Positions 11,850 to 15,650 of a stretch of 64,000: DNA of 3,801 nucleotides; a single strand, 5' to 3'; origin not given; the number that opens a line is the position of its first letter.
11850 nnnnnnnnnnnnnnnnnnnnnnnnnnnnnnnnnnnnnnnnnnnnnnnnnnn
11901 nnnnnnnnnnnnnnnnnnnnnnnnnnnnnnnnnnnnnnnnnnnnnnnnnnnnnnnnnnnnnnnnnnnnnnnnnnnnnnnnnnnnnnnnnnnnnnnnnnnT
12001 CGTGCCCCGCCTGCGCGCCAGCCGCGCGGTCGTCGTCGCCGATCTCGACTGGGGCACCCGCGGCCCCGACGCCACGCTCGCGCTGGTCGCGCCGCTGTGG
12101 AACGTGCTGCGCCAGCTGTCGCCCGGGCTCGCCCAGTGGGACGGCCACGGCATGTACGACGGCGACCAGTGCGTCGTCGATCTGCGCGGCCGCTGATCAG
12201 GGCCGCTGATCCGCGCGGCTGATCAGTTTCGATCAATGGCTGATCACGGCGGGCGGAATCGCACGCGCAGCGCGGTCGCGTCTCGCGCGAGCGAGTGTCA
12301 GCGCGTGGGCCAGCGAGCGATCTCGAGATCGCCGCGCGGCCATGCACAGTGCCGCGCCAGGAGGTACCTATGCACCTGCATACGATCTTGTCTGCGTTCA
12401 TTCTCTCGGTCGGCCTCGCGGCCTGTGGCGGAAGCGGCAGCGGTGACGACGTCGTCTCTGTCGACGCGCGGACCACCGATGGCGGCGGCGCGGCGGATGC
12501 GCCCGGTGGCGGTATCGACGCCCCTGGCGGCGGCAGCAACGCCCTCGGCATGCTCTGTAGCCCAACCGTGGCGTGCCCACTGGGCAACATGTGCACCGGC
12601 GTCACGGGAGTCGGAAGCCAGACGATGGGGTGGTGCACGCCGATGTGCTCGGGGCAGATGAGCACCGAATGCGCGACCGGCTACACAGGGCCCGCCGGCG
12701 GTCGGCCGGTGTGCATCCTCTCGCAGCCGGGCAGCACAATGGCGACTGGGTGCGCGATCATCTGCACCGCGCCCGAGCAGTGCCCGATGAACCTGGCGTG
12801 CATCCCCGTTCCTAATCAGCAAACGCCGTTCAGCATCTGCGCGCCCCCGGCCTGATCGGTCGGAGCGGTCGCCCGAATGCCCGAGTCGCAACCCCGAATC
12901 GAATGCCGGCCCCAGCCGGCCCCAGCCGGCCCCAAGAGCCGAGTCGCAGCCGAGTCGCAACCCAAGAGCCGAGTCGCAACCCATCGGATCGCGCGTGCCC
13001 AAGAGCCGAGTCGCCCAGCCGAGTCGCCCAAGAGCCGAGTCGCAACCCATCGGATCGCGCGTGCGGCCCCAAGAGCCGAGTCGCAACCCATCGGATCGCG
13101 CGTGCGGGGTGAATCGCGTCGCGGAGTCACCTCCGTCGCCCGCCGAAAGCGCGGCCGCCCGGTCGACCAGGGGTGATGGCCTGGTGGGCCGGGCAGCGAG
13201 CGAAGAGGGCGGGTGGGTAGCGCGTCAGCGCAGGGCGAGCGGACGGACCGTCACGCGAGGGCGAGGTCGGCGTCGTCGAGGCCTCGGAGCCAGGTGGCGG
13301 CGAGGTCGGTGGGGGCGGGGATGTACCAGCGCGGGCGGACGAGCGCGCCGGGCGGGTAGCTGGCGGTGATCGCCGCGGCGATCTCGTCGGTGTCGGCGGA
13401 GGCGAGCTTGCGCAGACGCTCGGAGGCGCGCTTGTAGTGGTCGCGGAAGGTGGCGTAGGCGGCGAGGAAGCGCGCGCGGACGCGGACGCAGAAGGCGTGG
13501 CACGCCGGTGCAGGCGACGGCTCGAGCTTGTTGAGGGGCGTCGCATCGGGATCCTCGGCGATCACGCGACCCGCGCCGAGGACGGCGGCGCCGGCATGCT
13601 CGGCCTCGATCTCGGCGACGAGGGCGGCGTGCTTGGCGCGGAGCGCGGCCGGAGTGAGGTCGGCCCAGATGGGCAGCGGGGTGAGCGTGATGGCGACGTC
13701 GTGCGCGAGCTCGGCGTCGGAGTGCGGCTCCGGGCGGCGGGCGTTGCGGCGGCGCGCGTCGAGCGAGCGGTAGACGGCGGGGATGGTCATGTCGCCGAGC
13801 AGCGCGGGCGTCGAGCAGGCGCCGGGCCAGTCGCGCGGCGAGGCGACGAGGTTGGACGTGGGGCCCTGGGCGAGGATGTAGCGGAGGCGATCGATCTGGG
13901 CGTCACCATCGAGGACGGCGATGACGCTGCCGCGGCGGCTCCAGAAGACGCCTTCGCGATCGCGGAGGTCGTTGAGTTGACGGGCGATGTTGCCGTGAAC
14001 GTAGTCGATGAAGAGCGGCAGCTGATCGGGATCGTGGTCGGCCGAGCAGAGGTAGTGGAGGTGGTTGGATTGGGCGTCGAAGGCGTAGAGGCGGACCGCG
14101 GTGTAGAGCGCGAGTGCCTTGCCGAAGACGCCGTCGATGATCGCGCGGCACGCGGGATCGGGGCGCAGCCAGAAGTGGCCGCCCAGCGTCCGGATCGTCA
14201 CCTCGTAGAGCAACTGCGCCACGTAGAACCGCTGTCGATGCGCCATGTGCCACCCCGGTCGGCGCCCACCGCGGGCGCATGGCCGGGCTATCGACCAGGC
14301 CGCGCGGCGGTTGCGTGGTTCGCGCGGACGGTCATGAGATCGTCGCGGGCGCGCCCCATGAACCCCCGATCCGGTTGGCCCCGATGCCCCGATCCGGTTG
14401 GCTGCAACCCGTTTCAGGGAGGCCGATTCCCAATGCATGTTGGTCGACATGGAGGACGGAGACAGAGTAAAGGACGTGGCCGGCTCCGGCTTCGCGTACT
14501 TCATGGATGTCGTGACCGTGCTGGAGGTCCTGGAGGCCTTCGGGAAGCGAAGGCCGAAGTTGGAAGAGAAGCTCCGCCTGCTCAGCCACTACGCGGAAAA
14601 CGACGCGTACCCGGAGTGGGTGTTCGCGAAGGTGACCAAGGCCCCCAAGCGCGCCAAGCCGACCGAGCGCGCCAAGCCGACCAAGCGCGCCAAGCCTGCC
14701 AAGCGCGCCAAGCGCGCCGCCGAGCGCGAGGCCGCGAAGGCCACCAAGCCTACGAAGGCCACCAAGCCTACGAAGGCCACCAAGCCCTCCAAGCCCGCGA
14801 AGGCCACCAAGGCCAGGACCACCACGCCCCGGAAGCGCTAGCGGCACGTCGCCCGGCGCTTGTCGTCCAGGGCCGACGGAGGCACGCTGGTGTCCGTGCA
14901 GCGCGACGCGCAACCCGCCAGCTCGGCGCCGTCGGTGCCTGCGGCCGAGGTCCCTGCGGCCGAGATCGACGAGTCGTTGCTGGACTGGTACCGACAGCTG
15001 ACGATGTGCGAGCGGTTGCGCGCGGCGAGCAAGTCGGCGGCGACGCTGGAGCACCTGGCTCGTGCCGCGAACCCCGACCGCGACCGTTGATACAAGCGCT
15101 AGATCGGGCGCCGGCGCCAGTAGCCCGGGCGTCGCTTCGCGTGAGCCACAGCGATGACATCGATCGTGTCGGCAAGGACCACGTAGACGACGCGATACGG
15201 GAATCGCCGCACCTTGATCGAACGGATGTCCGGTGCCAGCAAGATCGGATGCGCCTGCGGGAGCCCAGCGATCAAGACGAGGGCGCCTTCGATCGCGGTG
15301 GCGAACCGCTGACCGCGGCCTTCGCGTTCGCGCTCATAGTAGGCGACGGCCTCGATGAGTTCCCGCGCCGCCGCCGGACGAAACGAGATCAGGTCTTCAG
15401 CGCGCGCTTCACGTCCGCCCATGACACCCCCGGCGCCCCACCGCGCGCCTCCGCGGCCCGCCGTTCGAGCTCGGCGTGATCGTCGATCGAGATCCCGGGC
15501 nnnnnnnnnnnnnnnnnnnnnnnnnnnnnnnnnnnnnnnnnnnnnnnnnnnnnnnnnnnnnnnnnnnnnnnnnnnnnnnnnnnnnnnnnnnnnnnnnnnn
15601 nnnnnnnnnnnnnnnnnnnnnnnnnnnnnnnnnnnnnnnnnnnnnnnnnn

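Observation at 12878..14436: RayT/IS200-like HUH (Y1) transposase with a long C-terminal extension, next to a complex tandem-repeat array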

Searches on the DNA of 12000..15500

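Call 41: search_rna_families(source=window, start=12000, end=15500, threshold=evalue, max_evalue=1)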
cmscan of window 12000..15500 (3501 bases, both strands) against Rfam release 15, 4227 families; matches with E-value up to 1: 0.
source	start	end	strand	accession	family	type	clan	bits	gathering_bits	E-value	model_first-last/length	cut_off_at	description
